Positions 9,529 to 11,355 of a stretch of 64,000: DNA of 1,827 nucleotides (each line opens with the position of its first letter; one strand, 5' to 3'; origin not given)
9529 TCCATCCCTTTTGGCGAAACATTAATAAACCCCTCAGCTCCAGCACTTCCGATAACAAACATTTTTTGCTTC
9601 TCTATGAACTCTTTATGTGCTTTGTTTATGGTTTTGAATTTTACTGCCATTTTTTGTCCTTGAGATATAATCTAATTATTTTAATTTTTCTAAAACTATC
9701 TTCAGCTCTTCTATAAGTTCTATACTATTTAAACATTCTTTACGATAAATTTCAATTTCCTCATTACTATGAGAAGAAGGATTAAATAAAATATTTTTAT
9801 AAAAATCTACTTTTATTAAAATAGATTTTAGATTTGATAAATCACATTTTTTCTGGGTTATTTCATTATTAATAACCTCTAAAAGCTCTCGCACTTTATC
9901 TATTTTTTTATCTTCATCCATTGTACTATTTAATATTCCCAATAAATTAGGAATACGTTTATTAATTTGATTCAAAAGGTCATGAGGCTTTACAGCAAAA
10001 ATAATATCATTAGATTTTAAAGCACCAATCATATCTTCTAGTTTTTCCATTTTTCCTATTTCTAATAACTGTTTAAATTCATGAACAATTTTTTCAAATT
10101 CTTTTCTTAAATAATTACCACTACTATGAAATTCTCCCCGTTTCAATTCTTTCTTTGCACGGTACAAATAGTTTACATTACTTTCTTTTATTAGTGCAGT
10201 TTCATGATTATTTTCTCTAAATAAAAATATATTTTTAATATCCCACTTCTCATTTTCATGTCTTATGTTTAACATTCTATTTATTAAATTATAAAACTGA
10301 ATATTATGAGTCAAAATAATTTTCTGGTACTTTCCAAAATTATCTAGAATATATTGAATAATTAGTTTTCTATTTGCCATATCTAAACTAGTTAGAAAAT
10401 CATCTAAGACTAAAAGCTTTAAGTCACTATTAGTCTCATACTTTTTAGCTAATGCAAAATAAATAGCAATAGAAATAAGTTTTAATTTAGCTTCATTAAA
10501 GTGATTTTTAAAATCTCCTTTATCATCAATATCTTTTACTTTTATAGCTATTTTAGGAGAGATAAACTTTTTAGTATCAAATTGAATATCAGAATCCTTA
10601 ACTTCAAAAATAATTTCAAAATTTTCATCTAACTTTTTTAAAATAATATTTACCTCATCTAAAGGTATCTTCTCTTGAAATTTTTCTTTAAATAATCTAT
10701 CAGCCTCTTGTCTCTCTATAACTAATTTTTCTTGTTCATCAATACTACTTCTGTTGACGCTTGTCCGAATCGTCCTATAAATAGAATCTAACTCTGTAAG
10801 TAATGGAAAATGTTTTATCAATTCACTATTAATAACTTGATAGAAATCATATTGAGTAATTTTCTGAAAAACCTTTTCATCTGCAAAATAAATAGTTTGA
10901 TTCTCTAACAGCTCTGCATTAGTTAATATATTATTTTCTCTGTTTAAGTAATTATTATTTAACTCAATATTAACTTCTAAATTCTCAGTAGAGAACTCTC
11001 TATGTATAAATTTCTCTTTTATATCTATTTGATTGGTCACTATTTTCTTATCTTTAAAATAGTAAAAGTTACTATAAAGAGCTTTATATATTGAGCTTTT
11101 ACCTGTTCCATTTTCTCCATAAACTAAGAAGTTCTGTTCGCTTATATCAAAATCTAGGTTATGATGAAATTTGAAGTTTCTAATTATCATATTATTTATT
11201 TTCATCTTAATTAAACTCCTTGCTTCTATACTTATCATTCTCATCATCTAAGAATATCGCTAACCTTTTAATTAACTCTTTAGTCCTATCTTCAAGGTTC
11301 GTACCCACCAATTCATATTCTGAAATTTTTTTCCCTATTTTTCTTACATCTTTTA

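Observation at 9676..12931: Low-GC two-gene module: DUF262 (GmrSD-like) protein translationally coupled to an SMC/ABC-type ATPase; candidate unnamed defence system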

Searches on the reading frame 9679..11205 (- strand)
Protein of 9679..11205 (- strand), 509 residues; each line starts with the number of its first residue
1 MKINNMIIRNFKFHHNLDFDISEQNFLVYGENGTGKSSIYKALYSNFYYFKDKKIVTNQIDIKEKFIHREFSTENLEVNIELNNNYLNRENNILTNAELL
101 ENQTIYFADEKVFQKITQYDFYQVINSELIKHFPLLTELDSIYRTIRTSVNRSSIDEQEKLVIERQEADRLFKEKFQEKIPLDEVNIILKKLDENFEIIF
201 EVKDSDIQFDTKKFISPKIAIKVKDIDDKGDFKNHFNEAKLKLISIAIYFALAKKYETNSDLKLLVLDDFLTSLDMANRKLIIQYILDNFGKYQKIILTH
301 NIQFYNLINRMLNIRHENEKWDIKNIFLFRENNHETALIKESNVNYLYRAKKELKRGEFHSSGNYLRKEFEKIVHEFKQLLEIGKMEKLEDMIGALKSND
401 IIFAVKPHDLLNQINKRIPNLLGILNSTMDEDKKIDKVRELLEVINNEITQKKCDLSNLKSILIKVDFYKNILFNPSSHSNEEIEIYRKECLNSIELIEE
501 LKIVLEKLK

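Call 4: search_protein_families(library=pfam, proteins=[window:9679-11205:-], max_evalue=0.1)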
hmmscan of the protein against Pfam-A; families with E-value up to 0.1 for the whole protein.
window:9679-11205:- (509 aa): 15 families
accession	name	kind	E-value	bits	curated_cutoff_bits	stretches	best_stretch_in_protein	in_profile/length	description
PF02463.25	SMC_N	-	4.5e-11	43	40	1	3-319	2-216/220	RecF/RecN/SMC N terminal domain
PF13175.12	AAA_15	-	0.00014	22.1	32.1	1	1-234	1-223/374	AAA ATPase domain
PF00005.33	ABC_tran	-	0.00031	21.8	25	1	15-114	2-80/137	ABC transporter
PF13555.12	AAA_29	-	0.00088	19.4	27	1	12-43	13-42/61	P-loop containing region of AAA domain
PF05673.19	DUF815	-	0.0015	18.2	23.8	1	23-48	53-78/249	Protein of unknown function (DUF815)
PF13514.12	AAA_27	-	0.0022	18.1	22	1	1-53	1-56/206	AAA domain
PF13476.12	AAA_23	-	0.015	16.4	27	0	7-199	3-170/201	AAA domain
PF13981.11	SopA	-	0.024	15.5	27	1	268-316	51-99/127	SopA-like central domain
PF00158.32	Sigma54_activat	-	0.024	14.7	20.2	1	22-70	21-69/168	Sigma-54 interaction domain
PF13304.12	AAA_21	-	0.038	14.5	27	1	28-301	4-299/304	AAA domain, putative AbiEii toxin, Type IV TA system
PF13191.12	AAA_16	-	0.047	14.6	32.6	0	24-44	25-45/167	AAA ATPase domain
PF00004.35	AAA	-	0.057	14.3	21.2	0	27-47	2-22/131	ATPase family associated with various cellular activities (AAA)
PF13401.12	AAA_22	-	0.057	14.2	27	0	24-102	6-33/130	AAA domain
PF08477.19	Roc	-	0.084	13.6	27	0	27-72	3-48/119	Ras of Complex, Roc, domain of DAPkinase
PF03234.19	CDC37_N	-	0.093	14.1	26.1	1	52-118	27-89/129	Cdc37 N terminal kinase binding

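Call 5: search_protein_families(library=padloc, proteins=[window:9679-11205:-], max_evalue=0.1)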
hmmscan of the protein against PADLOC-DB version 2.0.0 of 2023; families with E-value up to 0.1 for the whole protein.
window:9679-11205:- (509 aa): 16 families
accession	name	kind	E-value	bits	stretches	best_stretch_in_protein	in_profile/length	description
PDLC04135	mad3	-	9.3e-09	33.3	1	3-319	2-343/374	mads_3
PDLC00278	PtuA1|PtuA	-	1.2e-07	29.4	1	1-71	1-72/436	AAA ATPase domain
PDLC00271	PtuA1|PtuA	-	1.5e-07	29.4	1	1-90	1-93/421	AAA ATPase domain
PDLC00277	PtuA1|PtuA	-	3.6e-07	27.7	1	1-70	1-69/423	AAA ATPase domain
PDLC00298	PtuA1|PtuA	-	1.8e-06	25.3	1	1-43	1-43/423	AAA ATPase domain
PDLC00092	GajA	-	3.7e-06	23.8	1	1-43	1-43/604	AAA ATPase domain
PDLC04891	PDC-S06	-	7.3e-06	22.6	2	239-315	626-699/858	-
PDLC00267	PtuA1|PtuA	-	7.8e-06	23.3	1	1-168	1-173/438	AAA ATPase domain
PDLC00268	PtuA1|PtuA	-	1.9e-05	22.3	1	3-214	5-222/411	AAA ATPase domain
PDLC04140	mad8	-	8.8e-05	20.1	1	16-274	19-204/314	mads_8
PDLC00310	PtuA1|PtuA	-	0.0002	18.6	1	1-67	1-68/443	AAA ATPase domain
PDLC02335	AbiLi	-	0.00027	18.1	1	25-344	74-265/326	AbiLi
PDLC00311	PtuA1|PtuA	-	0.00043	17.4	1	1-49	1-49/455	AAA ATPase domain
PDLC04176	HEC-01A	-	0.00087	16.7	1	1-70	1-71/371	-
PDLC00269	PtuA1|PtuA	-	0.0099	13.2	1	1-88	1-94/446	AAA ATPase domain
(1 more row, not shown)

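Call 6: search_protein_families(library=ncbifam, proteins=[window:9679-11205:-], max_evalue=0.1)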
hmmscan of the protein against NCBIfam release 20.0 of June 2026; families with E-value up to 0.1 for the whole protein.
window:9679-11205:- (509 aa): 12 families
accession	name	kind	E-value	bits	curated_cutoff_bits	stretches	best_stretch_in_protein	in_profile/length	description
TIGR00611.2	recf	equivalog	1.4e-08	34.3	172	2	3-44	1-42/339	DNA replication/repair protein RecF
NF003034.1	PRK03918.1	equivalog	1.6e-07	29.7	700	1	1-115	1-112/878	DNA double-strand break repair ATPase Rad50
NF008379.0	PRK11174.1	equivalog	0.00014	20.7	684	1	250-312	494-554/588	heme ABC transporter permease/ATP-binding protein CydD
TIGR02324.1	CP_lyasePhnL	equivalog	0.00097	18.7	256.3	1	15-55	25-65/224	phosphonate C-P lyase system protein PhnL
NF038214.1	IS21_help_AAA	equivalog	0.0021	17.8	200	0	253-305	143-195/232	IS21-like element helper ATPase IstB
NF010061.0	PRK13538.1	equivalog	0.0027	17.2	195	0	13-44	20-52/211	cytochrome c biogenesis heme-transporting ATPase CcmA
NF040873.1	AztA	equivalog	0.035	13.7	220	0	15-43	9-38/191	zinc ABC transporter ATP-binding protein AztA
NF002981.0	PRK03695.1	equivalog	0.04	13.3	281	0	257-293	151-186/253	vitamin B12 ABC transporter ATP-binding protein BtuD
NF011692.0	PRK15112.1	equivalog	0.054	13.1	452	0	263-292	170-199/269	putrescine export ABC transporter ATP-binding protein SapF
NF001238.0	PRK00211.1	equivalog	0.06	13.2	79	0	93-170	25-103/119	sulfurtransferase complex subunit TusC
NF010680.0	PRK14079.1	equivalog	0.074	12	386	0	2-59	2-59/349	recombination protein F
TIGR01189.1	ccmA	equivalog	0.085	12.5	131.6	0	15-43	17-46/198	heme ABC exporter ATP-binding protein CcmA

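Call 8: search_solved_structures(query=window:9679-11205:-, max_evalue=1, show_alignments=2)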
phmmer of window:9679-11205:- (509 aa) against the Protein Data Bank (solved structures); distinct sequences matched with E-value up to 1: 13.
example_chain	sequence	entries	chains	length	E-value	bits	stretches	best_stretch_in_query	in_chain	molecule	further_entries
3qkt_A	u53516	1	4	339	2.7e-05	26.7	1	1-52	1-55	DNA double-strand break repair rad50 ATPase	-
4nci_A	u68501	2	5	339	2.7e-05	26.7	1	1-52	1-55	DNA double-strand break repair Rad50 ATPase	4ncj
4nck_A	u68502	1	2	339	3.3e-05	26.4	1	1-52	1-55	DNA double-strand break repair Rad50 ATPase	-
3qku_A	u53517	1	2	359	6.4e-05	25.4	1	1-52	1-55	DNA double-strand break repair rad50 ATPase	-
4nch_A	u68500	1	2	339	8.7e-05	25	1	1-52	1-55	DNA double-strand break repair Rad50 ATPase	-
2nq2_C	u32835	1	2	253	0.00047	22.6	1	259-332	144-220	Hypothetical ABC transporter ATP-binding protein HI1470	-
3qkr_A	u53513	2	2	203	0.0021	20.4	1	1-52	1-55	DNA double-strand break repair rad50 ATPase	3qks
3qf7_A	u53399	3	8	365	0.0026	20.1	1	4-102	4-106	Rad50 | Probable DNA double-strand break repair Rad50 ATPase,Probable DNA double-strand break repa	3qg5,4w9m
1ii8_A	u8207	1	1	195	0.0031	19.9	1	1-52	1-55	Rad50 ABC-ATPase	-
1us8_A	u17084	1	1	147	0.0031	19.9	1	1-52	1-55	DNA DOUBLE-STRAND BREAK REPAIR RAD50 ATPASE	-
1f2t_A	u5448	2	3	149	0.0032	19.9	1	1-52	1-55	RAD50 ABC-ATPASE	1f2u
6qj2_A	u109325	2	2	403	0.14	14.5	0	229-318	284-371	Smc4 | Uncharacterized protein,Uncharacterized protein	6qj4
3tho_A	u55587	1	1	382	0.48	12.7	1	4-102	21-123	Probable DNA double-strand break repair Rad50 ATPase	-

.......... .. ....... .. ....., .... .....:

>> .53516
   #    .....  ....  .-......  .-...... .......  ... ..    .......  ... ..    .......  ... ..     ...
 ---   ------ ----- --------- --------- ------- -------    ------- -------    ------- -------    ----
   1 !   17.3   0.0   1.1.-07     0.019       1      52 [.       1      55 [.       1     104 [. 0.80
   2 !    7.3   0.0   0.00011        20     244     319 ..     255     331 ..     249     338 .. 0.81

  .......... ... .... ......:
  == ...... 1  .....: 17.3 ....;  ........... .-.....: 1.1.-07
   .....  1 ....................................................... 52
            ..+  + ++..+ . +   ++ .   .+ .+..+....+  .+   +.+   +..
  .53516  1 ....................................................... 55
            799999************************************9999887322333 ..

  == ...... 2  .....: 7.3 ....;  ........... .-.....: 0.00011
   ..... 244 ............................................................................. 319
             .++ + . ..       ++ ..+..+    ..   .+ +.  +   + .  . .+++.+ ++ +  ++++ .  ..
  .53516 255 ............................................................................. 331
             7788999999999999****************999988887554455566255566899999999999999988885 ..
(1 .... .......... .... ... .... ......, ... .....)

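Call 9: find_homologous_proteins(query=window:9679-11205:-, max_evalue=0.001)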
Query window:9679-11205:- (509 aa): 393 proteins with E <= 0.001 among 8000 candidates; the best 120 are listed.
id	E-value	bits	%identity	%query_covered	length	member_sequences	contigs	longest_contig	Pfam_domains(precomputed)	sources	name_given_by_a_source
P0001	0.0e+0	1068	100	99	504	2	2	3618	PF02463.26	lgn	-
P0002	2.1e-238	810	75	100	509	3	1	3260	PF13175.13,PF02463.26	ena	-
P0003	2.4e-212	724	69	100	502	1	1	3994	PF02463.26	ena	-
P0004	2.6e-211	721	69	100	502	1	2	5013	PF02463.26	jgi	-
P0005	4.8e-210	717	70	100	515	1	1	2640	PF02463.26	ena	-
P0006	8.6e-198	676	66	100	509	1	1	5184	PF13476.13,PF02463.26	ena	-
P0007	2.2e-197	675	66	100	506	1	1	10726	PF13514.13,PF13175.13,PF02463.26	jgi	-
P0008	4.0e-195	667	64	100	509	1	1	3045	PF13175.13,PF13476.13,PF02463.26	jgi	-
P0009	2.1e-193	662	62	100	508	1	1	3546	PF13175.13,PF13476.13,PF02463.26,PF13304.13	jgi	jgi:energy-coupling factor transporter ATP-binding protein EcfA2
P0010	2.1e-189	649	63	100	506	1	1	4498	PF13175.13,PF13476.13,PF02463.26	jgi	-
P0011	3.7e-188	645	64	100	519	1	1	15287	PF02463.26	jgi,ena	-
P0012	6.6e-184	631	62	100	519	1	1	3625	PF13476.13,PF02463.26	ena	-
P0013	9.6e-166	571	58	100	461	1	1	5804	PF02463.26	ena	-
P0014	7.7e-163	561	70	77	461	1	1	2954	PF02463.26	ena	-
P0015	1.4e-159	550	56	100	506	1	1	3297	PF13514.13,PF13175.13,PF13476.13,PF13555.13,PF02463.26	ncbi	-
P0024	2.3e-147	510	54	100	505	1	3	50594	PF13175.13,PF02463.26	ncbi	-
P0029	4.2e-144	499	53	98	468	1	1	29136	PF02463.26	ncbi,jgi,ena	-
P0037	8.0e-137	475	52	100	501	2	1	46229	PF02463.26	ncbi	-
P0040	2.6e-135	470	50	100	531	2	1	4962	PF02463.26,PF13166.13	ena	-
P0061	4.7e-125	436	49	100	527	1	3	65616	PF13476.13,PF02463.26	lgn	-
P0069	4.8e-120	420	47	98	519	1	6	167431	PF13555.13,PF02463.26,PF13304.13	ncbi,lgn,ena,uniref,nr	ncbi:hypothetical protein [Aliarcobacter butzleri]|uniref:hypothetical protein n=1 Tax=Aliarcobacter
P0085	4.6e-105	371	48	100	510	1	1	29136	PF02463.26,PF13166.13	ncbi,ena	-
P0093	7.9e-102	360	45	98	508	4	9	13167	PF13476.13,PF13555.13,PF02463.26,PF13166.13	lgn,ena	-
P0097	1.1e-99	353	40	100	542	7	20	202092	PF13476.13,PF02463.26,PF13166.13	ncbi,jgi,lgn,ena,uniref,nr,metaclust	ncbi:AAA family ATPase [Aliarcobacter cryaerophilus]|jgi:energy-coupling factor transporter ATP-bind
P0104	6.1e-98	347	41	100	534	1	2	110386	PF13514.13,PF13476.13,PF02463.26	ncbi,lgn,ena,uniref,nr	ncbi:AAA family ATPase [Aliarcobacter butzleri]|uniref:AAA family ATPase n=1 Tax=Aliarcobacter butzl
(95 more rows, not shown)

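Call 10: find_encoding_contigs(protein=P0069, flank=8000, max_places=3)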
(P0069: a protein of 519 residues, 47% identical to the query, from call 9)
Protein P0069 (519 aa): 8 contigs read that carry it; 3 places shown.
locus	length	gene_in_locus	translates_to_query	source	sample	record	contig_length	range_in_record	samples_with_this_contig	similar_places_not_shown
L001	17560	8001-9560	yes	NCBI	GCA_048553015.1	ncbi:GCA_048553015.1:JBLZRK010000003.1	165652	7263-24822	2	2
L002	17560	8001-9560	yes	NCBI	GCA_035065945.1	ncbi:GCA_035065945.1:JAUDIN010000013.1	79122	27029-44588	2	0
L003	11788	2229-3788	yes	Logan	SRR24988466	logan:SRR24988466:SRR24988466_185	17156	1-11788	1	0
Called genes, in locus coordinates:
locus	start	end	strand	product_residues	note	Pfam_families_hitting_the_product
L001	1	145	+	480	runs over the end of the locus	PF00772:DnaB, PF03796:DnaB_C, PF06745:ATPase (weak), PF13481:AAA_25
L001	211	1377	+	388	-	PF03721:UDPG_MGDP_dh_N, PF00984:UDPG_MGDP_dh, PF03720:UDPG_MGDP_dh_C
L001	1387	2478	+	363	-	PF01073:3Beta_HSD, PF01370:Epimerase, PF02719:Polysacc_synt_2 (weak), PF04321:RmlD_sub_bind, PF07993:NAD_binding_4 (faint), PF16363:GDP_Man_Dehyd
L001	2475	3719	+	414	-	PF03721:UDPG_MGDP_dh_N, PF00984:UDPG_MGDP_dh, PF03720:UDPG_MGDP_dh_C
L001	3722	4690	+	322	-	PF01408:GFO_IDH_MocA, PF02894:GFO_IDH_MocA_C, PF22725:GFO_IDH_MocA_C3 (weak)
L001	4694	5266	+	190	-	PF25087:GMPPB_C (weak), PF25084:LbH_EIF2B, PF00132:Hexapep, PF14602:Hexapep_2 (weak), PF00132:Hexapep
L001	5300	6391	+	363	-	PF00155:Aminotran_1_2, PF00266:Aminotran_5, PF01041:DegT_DnrJ_EryC1, PF01053:Cys_Met_Meta_PP, PF01212:Beta_elim_lyase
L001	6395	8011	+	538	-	PF03235:GmrSD_N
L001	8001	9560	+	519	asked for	PF02463:SMC_N (weak), PF13555:AAA_29 (weak), PF13304:AAA_21 (faint), PF02463:SMC_N (weak)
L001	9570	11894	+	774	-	PF00682:HMGL-like, PF02348:CTP_transf_3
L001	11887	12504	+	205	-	PF00702:Hydrolase, PF13419:HAD_2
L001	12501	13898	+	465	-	-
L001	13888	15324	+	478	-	PF01943:Polysacc_synt, PF13440:Polysacc_synt_3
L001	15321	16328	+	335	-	PF03102:NeuB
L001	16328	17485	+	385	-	PF02350:Epimerase_2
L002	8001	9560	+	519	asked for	PF02463:SMC_N (weak), PF13555:AAA_29 (weak), PF13304:AAA_21 (faint), PF02463:SMC_N (weak)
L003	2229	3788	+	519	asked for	PF02463:SMC_N (weak), PF13555:AAA_29 (weak), PF13304:AAA_21 (faint), PF02463:SMC_N (weak)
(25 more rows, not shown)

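Call 11: find_encoding_contigs(protein=P0097, flank=8000, max_places=4)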
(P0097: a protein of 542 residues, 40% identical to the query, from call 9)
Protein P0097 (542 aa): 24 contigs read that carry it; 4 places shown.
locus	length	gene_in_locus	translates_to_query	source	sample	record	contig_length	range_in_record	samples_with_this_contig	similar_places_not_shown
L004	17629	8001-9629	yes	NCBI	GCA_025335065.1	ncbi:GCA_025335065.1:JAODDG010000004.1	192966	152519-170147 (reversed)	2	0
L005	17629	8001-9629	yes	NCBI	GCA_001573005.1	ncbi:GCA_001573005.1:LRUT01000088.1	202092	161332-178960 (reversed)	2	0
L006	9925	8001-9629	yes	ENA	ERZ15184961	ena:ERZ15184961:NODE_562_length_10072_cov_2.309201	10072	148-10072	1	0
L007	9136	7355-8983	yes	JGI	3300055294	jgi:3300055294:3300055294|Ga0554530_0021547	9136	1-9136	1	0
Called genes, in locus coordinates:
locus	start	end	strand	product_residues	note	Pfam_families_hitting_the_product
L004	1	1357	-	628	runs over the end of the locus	PF00665:rve (weak), PF09299:Mu-transpos_C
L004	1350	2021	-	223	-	PF08722:Tn7_TnsA-like_N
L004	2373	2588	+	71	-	-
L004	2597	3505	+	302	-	-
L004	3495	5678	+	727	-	-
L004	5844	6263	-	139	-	-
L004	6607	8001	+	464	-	PF03235:GmrSD_N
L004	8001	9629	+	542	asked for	PF02463:SMC_N, PF13476:AAA_23, PF13166:AAA_13 (weak)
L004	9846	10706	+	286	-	PF01261:AP_endonuc_2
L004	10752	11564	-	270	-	PF00106:adh_short, PF01370:Epimerase (faint), PF08659:KR, PF13561:adh_short_C2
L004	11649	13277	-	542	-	PF00916:Sulfate_transp, PF01740:STAS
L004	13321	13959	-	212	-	PF08238:Sel1 (faint)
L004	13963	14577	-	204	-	PF07719:TPR_2 (faint), PF08238:Sel1 (faint)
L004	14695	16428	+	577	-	PF22977:WHD (weak), PF00004:AAA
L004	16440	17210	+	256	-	-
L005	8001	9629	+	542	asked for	PF02463:SMC_N, PF13476:AAA_23, PF13166:AAA_13 (weak)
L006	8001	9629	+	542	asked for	PF02463:SMC_N, PF13476:AAA_23, PF13166:AAA_13 (weak)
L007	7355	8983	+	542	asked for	PF02463:SMC_N, PF13476:AAA_23, PF13166:AAA_13 (weak)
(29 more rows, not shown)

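Call 12: find_encoding_contigs(protein=P0029, flank=10000, max_places=2)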
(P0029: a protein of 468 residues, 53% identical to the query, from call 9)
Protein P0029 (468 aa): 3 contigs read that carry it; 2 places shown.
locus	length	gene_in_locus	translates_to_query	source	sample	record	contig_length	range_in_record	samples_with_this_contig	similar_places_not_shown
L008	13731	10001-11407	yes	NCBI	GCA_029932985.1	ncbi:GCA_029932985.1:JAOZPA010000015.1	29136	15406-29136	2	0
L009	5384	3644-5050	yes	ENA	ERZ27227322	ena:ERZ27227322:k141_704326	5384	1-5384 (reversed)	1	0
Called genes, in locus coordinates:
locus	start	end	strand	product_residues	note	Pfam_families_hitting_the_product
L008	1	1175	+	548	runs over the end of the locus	PF00012:HSP70, PF06723:MreB_Mbl, PF00012:HSP70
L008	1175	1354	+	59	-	-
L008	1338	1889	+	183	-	PF00156:Pribosyltran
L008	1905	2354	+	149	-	-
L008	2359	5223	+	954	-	PF01656:CbiA (faint)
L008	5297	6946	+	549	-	PF03235:GmrSD_N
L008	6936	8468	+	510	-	PF02463:SMC_N, PF13166:AAA_13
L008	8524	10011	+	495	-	PF03235:GmrSD_N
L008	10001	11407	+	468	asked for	PF02463:SMC_N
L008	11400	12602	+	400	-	PF00291:PALP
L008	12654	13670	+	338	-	PF02463:SMC_N (faint), PF13175:AAA_15 (weak), PF13304:AAA_21, PF13175:AAA_15 (weak)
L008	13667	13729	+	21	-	?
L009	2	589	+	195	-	?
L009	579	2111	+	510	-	PF02463:SMC_N, PF13166:AAA_13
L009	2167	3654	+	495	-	PF03235:GmrSD_N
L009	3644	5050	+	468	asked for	PF02463:SMC_N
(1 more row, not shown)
